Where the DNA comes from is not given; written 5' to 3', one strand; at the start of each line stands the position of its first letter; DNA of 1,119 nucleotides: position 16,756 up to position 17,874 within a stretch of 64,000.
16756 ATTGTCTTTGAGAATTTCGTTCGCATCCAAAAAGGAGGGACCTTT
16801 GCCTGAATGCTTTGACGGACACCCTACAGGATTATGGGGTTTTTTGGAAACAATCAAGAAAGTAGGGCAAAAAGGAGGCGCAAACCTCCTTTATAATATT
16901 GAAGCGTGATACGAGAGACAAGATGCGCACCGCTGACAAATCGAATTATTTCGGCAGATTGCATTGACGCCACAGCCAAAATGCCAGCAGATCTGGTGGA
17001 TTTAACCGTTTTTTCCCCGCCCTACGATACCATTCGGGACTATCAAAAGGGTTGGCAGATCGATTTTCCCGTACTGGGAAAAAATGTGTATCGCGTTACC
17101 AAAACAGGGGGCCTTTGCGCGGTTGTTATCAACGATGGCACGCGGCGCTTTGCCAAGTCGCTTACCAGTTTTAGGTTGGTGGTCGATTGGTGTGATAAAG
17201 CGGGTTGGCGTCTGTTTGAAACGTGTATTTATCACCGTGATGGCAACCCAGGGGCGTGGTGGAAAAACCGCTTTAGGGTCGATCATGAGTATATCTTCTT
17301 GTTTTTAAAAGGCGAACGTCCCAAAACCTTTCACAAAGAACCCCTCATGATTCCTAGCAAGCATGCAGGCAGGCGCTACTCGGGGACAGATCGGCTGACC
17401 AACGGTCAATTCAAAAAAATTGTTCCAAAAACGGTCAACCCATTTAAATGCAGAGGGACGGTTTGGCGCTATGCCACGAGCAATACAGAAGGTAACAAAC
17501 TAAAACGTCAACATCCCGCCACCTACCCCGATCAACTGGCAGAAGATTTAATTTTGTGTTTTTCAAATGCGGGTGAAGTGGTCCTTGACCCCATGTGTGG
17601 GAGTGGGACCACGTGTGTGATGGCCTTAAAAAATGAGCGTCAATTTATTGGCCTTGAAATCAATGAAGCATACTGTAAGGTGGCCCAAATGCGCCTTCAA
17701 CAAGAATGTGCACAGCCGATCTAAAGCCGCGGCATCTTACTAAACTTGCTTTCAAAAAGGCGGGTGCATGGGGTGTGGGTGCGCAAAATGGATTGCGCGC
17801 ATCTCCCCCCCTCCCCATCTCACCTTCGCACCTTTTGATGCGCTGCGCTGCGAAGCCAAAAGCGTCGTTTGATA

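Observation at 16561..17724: Orphan MTase embedded in the valine/acyl-CoA catabolic operon, preceded by an 80-bp x3 repeat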

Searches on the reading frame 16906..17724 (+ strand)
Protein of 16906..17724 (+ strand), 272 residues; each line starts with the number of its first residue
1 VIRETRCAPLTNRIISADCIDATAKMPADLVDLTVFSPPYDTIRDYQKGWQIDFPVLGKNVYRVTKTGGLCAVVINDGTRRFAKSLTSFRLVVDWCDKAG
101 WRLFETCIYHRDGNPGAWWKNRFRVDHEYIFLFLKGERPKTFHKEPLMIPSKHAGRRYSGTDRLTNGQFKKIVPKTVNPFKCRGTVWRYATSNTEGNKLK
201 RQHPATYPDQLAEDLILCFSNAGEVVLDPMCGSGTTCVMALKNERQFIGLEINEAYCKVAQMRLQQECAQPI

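Call 4: search_protein_families(library=pfam, proteins=[window:16906-17724:+])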
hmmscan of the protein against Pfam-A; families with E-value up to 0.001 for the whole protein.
window:16906-17724:+ (272 aa): 2 families
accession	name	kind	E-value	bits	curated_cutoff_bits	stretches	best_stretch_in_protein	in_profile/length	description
PF01555.25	N6_N4_Mtase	-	1.5e-34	120.3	26.7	1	31-261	1-220/221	DNA methylase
PF01170.24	UPF0020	-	4.3e-05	23.7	22.3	0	202-240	7-46/197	RMKL-like, methyltransferase domain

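Call 9: find_homologous_proteins(query=window:16906-17721:+)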
Query window:16906-17721:+ (272 aa): 2229 proteins with E <= 0.001 among 2438 candidates; the best 120 are listed.
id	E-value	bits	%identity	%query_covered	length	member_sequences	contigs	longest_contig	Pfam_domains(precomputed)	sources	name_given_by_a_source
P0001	4.4e-173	592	100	91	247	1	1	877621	PF01555.25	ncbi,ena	-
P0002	2.9e-136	471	74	94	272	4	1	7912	PF13847.13,PF13649.13,PF01170.25,PF09445.17,PF01555.25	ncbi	-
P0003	1.0e-134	466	72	95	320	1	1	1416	PF01555.25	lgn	-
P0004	1.1e-134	466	72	94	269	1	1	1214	PF01170.25,PF09445.17,PF01555.25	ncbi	-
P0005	5.6e-134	464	72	94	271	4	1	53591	PF13847.13,PF01170.25,PF09445.17,PF01555.25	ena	-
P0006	8.2e-134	463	70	96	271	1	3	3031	PF01170.25,PF01555.25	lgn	-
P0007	1.2e-133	463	72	94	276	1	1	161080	PF13847.13,PF01170.25,PF09445.17,PF01555.25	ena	-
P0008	1.4e-133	462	72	94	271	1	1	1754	PF13649.13,PF01170.25,PF09445.17,PF01555.25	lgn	-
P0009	4.6e-133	461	71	96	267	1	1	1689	PF01170.25,PF01555.25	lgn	-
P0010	5.1e-133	461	72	94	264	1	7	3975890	PF01170.25,PF01555.25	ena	-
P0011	7.2e-133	460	69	96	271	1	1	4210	PF01170.25,PF01555.25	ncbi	-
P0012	1.5e-132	459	71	94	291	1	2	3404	PF01170.25,PF09445.17,PF01555.25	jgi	jgi:DNA modification methylase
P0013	2.9e-132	458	70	97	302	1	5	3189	PF13847.13,PF13649.13,PF01170.25,PF01555.25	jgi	jgi:DNA modification methylase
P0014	7.2e-132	457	71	95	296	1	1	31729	PF01170.25,PF09445.17,PF01555.25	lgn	-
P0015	8.4e-132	457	70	95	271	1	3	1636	PF01170.25,PF01555.25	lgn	-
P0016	8.5e-132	457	68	99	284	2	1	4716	PF01555.25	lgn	-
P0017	2.0e-131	455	72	95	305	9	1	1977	PF01170.25,PF09445.17,PF01555.25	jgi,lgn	-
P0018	4.7e-131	454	74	90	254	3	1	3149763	PF01170.25,PF01555.25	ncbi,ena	-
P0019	4.8e-131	454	70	94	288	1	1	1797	PF01170.25,PF09445.17,PF01555.25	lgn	-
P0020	7.9e-131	453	68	98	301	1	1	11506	PF01555.25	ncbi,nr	ncbi:MAG: site-specific DNA-methyltransferase [Armatimonadetes bacterium]|nr:site-specific DNA-methy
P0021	9.5e-131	453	70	96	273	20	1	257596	PF13649.13,PF01170.25,PF01555.25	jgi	jgi:DNA modification methylase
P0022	1.0e-130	453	70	94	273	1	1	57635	PF01170.25,PF01555.25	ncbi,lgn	-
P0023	1.4e-130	453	70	97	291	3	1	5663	PF13649.13,PF08241.19,PF01555.25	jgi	jgi:DNA modification methylase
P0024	1.7e-130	452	70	95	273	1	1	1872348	PF01170.25,PF01555.25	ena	-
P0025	2.6e-130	452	72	94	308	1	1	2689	PF01170.25,PF01555.25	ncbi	-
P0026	5.5e-130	451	71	94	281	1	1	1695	PF13847.13,PF13649.13,PF01170.25,PF01555.25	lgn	-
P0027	5.7e-130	451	67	99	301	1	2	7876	PF13847.13,PF01170.25,PF09445.17,PF01555.25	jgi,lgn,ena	-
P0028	7.5e-130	450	69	96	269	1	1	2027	PF01170.25,PF01555.25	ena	-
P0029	9.2e-130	450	71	94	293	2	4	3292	PF01170.25,PF09445.17,PF01555.25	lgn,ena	-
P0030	1.0e-129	450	70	94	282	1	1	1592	PF01555.25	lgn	-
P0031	1.4e-129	449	71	94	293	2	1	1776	PF09445.17,PF01555.25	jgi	jgi:DNA modification methylase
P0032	1.6e-129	449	70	94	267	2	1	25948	PF01170.25,PF01555.25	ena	-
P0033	1.7e-129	449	70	94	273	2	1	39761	PF13847.13,PF01170.25,PF01555.25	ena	-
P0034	2.2e-129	449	71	94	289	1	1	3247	PF01170.25,PF01555.25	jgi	jgi:DNA modification methylase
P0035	3.2e-129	448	70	94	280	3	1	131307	PF01555.25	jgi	jgi:site-specific DNA-methyltransferase (adenine-specific)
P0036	3.9e-129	448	67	96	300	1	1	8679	PF01170.25,PF01555.25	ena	-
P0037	4.7e-129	448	70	94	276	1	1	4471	PF13847.13,PF13649.13,PF01170.25,PF09445.17,PF08241.19,PF01555.25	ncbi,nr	ncbi:MAG: site-specific DNA-methyltransferase [Bellilinea sp.]|nr:site-specific DNA-methyltransferas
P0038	2.2e-128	445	71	94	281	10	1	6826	PF13847.13,PF13649.13,PF01170.25,PF09445.17,PF08241.19,PF01555.25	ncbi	-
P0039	2.2e-128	445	71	94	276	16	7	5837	PF13847.13,PF13649.13,PF01170.25,PF09445.17,PF08241.19,PF01555.25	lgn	-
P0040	2.7e-128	445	68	94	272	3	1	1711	PF13649.13,PF01170.25,PF01555.25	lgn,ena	-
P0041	3.3e-128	445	70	94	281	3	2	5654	PF13847.13,PF01170.25,PF01555.25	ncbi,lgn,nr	ncbi:MAG: site-specific DNA-methyltransferase [Roseiflexus sp.]|nr:site-specific DNA-methyltransfera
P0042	5.8e-128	444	70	94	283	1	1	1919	PF13649.13,PF01170.25,PF09445.17,PF01555.25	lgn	-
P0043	9.6e-128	443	70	94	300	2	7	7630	PF01555.25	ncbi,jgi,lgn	-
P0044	1.0e-127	443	69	94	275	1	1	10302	PF01170.25,PF01555.25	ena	-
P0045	1.1e-127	443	68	96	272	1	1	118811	PF01170.25,PF01555.25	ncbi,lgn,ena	-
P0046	1.4e-127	443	69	95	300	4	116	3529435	PF01170.25,PF09445.17,PF01555.25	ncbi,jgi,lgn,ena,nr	ncbi:MAG: methyltransferase [Anaerolineaceae bacterium]|nr:site-specific DNA-methyltransferase [Anae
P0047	1.5e-127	443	68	96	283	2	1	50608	PF13649.13,PF01170.25,PF01555.25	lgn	-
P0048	1.9e-127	442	69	95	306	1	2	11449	PF13847.13,PF01170.25,PF01555.25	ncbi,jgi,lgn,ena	-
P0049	1.9e-127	442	69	94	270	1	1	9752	PF13649.13,PF01170.25,PF01555.25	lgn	-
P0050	2.2e-127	442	69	94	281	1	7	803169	PF09445.17,PF01555.25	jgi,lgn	jgi:site-specific DNA-methyltransferase (adenine-specific)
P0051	2.7e-127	442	69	95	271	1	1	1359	PF01555.25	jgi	jgi:site-specific DNA-methyltransferase (adenine-specific)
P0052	3.3e-127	442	68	95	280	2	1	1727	PF13649.13,PF01170.25,PF01555.25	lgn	-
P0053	5.0e-127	441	71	94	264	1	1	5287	PF01170.25,PF09445.17,PF01555.25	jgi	jgi:site-specific DNA-methyltransferase (adenine-specific)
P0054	7.4e-127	440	69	94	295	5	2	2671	PF13847.13,PF13649.13,PF01170.25,PF09445.17,PF08241.19,PF01555.25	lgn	-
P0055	7.6e-127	440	69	94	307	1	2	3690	PF13847.13,PF01170.25,PF01555.25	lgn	-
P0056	8.5e-127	440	69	95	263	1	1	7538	PF01170.25,PF09445.17,PF01555.25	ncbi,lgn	-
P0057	9.7e-127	440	68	96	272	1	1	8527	PF01555.25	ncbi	-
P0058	1.0e-126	440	67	95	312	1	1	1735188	PF01555.25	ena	-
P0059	1.2e-126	440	70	95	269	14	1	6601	PF01170.25,PF09445.17,PF01555.25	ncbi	-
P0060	1.3e-126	440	68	94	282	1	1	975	PF01555.25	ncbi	-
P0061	1.7e-126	439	67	99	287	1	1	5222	PF01170.25,PF01555.25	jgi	jgi:site-specific DNA-methyltransferase (adenine-specific)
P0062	2.1e-126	439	69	96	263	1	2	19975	PF01170.25,PF09445.17,PF01555.25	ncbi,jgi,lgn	jgi:site-specific DNA-methyltransferase (adenine-specific)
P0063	2.4e-126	439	68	96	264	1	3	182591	PF01170.25,PF01555.25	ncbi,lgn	ncbi:MAG: adenine-specific DNA-methyltransferase [Anaerolineales bacterium]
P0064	2.7e-126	439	69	94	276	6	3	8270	PF13847.13,PF13649.13,PF01170.25,PF08241.19,PF01555.25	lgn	-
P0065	3.2e-126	438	69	95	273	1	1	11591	PF01170.25,PF01555.25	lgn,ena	-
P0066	4.2e-126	438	66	99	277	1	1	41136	PF01170.25,PF09445.17,PF01555.25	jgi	jgi:site-specific DNA-methyltransferase (adenine-specific)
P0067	4.9e-126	438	70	94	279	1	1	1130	PF01555.25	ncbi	-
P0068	5.4e-126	438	69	94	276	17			PF13847.13,PF13649.13,PF01170.25,PF08241.19,PF01555.25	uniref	uniref:Methyltransferase n=1 Tax=Bellilinea caldifistulae TaxID=360411 RepID=A0A7C4KYG7_9CHLR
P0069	5.4e-126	438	69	90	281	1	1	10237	PF01170.25,PF01555.25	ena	-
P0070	8.1e-126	437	67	99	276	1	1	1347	PF13847.13,PF13649.13,PF01170.25,PF09445.17,PF01555.25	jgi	jgi:DNA modification methylase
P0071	1.1e-125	437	69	93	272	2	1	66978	PF01555.25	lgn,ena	-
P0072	1.1e-125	437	66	99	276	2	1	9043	PF13847.13,PF13649.13,PF01170.25,PF08241.19,PF01555.25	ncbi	-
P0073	1.3e-125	436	70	94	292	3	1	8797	PF01555.25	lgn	-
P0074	1.3e-125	436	68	94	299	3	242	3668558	PF13847.13,PF13649.13,PF01170.25,PF09445.17,PF01555.25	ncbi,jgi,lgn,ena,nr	ncbi:MAG: site-specific DNA-methyltransferase [Anaerolineae bacterium CFX3]|jgi:site-specific DNA-me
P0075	1.8e-125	436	68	94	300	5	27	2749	PF01170.25,PF09445.17,PF01555.25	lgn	-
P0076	1.9e-125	436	68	94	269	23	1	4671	PF13847.13,PF13649.13,PF01170.25,PF08241.19,PF01555.25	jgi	jgi:site-specific DNA-methyltransferase (adenine-specific)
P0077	2.0e-125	436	67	95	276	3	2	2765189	PF13847.13,PF01170.25,PF01555.25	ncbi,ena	-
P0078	2.0e-125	436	68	96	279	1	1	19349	PF01170.25,PF01555.25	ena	-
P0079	2.2e-125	436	69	94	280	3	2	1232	PF13847.13,PF13649.13,PF01170.25,PF01555.25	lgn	-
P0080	3.2e-125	435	67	95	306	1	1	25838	PF13847.13,PF13649.13,PF01555.25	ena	-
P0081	3.6e-125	435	69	94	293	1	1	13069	PF01555.25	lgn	-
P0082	3.7e-125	435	68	94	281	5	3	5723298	PF13847.13,PF13649.13,PF01170.25,PF09445.17,PF01555.25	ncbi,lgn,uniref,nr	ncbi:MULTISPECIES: site-specific DNA-methyltransferase [Roseiflexus]|uniref:Methyltransferase n=1 Ta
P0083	3.8e-125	435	68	95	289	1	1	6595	PF13847.13,PF01170.25,PF01555.25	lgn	-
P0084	3.9e-125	435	69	94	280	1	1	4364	PF13649.13,PF01170.25,PF01555.25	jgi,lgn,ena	-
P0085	3.9e-125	435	68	96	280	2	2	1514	PF13847.13,PF13649.13,PF01170.25,PF08241.19,PF01555.25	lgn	-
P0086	4.7e-125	435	68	96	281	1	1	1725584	PF01170.25,PF01555.25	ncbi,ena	-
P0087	6.9e-125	434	70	94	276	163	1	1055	PF09445.17,PF01555.25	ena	-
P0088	7.3e-125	434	69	95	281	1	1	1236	PF01555.25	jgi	jgi:site-specific DNA-methyltransferase (adenine-specific)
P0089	9.3e-125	434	68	94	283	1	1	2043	PF01170.25,PF01555.25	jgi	jgi:DNA modification methylase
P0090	1.6e-124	433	70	94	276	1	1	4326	PF13847.13,PF13649.13,PF01170.25,PF09445.17,PF01555.25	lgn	-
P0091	2.1e-124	432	67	96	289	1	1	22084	PF13847.13,PF13649.13,PF01170.25,PF08241.19,PF01555.25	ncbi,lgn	-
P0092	2.1e-124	432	67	95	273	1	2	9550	PF01170.25,PF09445.17,PF01555.25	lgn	-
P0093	2.7e-124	432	69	94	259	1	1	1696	PF01170.25,PF01555.25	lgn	-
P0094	3.1e-124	432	69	96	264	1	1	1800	PF01170.25,PF09445.17,PF01555.25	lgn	-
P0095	6.3e-124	431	69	93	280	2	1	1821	PF13847.13,PF13649.13,PF01170.25,PF01555.25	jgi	-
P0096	6.5e-124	431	68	94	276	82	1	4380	PF01170.25,PF09445.17,PF01555.25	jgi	jgi:site-specific DNA-methyltransferase (adenine-specific)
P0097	7.5e-124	431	68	94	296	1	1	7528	PF13847.13,PF13649.13,PF01170.25,PF09445.17,PF08241.19,PF01555.25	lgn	-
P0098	1.4e-123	430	66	98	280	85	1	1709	PF13649.13,PF01170.25,PF01555.25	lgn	-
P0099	1.4e-123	430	67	94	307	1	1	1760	PF01170.25,PF01555.25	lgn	-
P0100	1.6e-123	430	68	94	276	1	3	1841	PF13847.13,PF13649.13,PF01170.25,PF09445.17,PF08241.19,PF01555.25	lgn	-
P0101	1.7e-123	429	66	95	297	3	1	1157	PF01170.25,PF01555.25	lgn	-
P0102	1.9e-123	429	66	97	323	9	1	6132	PF01170.25,PF08241.19,PF01555.25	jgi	jgi:DNA modification methylase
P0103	2.0e-123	429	69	94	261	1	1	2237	PF01170.25,PF09445.17,PF01555.25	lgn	-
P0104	2.1e-123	429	69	94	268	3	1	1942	PF01170.25,PF09445.17,PF01555.25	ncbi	-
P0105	2.3e-123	429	68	94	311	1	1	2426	PF01555.25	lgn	-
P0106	3.0e-123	429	66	96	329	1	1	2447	PF13847.13,PF01170.25,PF01555.25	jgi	jgi:DNA modification methylase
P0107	3.1e-123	429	67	95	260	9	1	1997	PF13847.13,PF01170.25,PF08241.19,PF01555.25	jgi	-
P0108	3.3e-123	428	65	99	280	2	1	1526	PF13649.13,PF01170.25,PF01555.25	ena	-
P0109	3.3e-123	428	67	94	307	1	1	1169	PF13847.13,PF01170.25,PF01555.25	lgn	-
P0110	3.6e-123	428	64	99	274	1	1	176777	PF01170.25,PF01555.25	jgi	jgi:site-specific DNA-methyltransferase (adenine-specific)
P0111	3.6e-123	428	66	99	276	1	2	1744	PF01170.25,PF09445.17,PF01555.25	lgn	-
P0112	3.8e-123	428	67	94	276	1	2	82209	PF13649.13,PF01170.25,PF08241.19,PF01555.25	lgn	-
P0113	3.9e-123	428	70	94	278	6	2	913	PF01170.25,PF01555.25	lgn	-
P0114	5.8e-123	428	69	94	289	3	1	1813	PF13649.13,PF01170.25,PF01555.25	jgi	-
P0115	6.4e-123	428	67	96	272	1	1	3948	PF01170.25,PF01555.25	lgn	-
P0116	7.1e-123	427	64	99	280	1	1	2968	PF01170.25,PF01555.25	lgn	-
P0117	7.2e-123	427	69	90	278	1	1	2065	PF01170.25,PF01555.25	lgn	-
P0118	8.5e-123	427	71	90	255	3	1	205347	PF13649.13,PF01170.25,PF08241.19,PF01555.25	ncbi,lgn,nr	ncbi:MAG: site-specific DNA-methyltransferase [Chloroflexi bacterium]|nr:site-specific DNA-methyltra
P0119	9.2e-123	427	68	97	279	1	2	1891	PF13847.13,PF01170.25,PF09445.17,PF01555.25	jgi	jgi:DNA modification methylase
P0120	9.8e-123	427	68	94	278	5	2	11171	PF01170.25,PF01555.25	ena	-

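Call 10: find_encoding_contigs(protein=P0001, flank=10000, max_places=6)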
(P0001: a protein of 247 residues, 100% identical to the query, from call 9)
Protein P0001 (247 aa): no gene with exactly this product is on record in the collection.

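Call 11: find_encoding_contigs(protein=P0005, flank=6000, max_places=3)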
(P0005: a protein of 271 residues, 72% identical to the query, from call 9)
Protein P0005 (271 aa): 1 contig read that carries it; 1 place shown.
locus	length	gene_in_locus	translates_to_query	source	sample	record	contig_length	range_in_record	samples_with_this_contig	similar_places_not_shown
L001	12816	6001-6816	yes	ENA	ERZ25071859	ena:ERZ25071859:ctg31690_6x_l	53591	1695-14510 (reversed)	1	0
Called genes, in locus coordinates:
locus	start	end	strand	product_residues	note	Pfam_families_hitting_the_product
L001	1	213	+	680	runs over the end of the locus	-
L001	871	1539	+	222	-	PF08238:Sel1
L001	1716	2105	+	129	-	-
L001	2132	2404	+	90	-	PF08238:Sel1 (faint)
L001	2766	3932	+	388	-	PF00438:S-AdoMet_synt_N, PF02772:S-AdoMet_synt_M, PF02773:S-AdoMet_synt_C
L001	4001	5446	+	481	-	PF05221:AdoHcyase, PF00670:AdoHcyase_NAD, PF02826:2-Hacid_dh_C (weak)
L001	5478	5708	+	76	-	-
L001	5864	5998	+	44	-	-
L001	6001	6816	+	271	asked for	PF01170:UPF0020 (faint), PF09445:Methyltransf_15 (faint), PF13847:Methyltransf_31 (faint), PF01555:N6_N4_Mtase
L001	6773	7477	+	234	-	-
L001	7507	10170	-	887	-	PF06808:DctM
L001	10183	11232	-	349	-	PF04290:DctQ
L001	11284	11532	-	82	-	-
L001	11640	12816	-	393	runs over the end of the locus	PF03480:DctP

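Call 12: find_encoding_contigs(protein=P0018, flank=6000, max_places=3)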
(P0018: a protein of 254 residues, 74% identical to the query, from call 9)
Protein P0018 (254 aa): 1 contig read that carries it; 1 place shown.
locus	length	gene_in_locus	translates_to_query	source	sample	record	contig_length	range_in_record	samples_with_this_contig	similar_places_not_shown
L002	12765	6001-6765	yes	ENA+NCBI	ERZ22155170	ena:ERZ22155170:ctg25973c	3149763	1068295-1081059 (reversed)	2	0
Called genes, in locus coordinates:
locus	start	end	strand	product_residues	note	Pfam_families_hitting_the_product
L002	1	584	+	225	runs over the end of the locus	-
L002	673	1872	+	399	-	-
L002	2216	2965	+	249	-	PF18863:AbiJ_NTD4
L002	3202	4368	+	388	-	PF00438:S-AdoMet_synt_N, PF02772:S-AdoMet_synt_M, PF02773:S-AdoMet_synt_C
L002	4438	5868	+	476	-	PF05221:AdoHcyase, PF00670:AdoHcyase_NAD, PF02826:2-Hacid_dh_C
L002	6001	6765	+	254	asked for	PF01170:UPF0020 (faint), PF01555:N6_N4_Mtase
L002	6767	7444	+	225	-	-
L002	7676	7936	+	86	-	-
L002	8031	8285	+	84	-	-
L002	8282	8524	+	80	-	-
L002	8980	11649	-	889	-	PF06808:DctM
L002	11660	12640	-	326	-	-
